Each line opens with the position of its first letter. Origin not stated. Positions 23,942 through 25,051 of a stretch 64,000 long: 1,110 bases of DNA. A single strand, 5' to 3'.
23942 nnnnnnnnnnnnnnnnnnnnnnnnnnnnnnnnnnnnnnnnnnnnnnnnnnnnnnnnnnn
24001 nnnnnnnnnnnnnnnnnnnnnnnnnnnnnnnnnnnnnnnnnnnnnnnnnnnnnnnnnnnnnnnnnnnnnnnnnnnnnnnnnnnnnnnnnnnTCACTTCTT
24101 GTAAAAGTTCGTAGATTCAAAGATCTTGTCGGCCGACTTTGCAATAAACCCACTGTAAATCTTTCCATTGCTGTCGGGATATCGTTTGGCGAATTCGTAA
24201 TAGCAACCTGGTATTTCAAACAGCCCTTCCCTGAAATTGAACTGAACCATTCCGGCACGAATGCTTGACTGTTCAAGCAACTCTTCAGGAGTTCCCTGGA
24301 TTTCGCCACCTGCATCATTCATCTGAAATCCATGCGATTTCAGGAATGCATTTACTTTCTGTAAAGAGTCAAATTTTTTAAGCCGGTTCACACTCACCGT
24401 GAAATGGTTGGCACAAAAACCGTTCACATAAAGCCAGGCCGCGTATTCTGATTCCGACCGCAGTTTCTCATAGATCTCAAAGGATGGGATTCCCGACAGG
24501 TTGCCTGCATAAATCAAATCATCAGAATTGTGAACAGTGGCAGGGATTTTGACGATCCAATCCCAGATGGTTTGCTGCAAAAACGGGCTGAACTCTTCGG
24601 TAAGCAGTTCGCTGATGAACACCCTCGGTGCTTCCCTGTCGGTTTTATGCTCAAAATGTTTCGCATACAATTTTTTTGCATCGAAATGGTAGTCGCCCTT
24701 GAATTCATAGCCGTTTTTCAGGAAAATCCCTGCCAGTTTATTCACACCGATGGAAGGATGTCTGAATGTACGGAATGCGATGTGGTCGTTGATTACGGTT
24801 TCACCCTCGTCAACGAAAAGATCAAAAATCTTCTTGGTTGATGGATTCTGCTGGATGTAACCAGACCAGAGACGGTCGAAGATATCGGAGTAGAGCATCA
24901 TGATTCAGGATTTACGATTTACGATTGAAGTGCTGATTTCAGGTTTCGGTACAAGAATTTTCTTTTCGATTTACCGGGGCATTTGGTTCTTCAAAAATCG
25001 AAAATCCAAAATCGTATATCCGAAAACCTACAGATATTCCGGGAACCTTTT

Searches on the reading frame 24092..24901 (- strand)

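Call 19: search_protein_families(library=pfam, proteins=[window:24092-24901:-], max_evalue=0.000001)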
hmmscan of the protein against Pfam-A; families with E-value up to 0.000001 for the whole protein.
window:24092-24901:- (269 aa): 1 family
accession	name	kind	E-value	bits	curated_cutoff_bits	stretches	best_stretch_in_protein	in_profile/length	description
PF07063.19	HGLS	-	5e-31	108.8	25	2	138-240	179-282/386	2-oxoadipate dioxygenase/decarboxylase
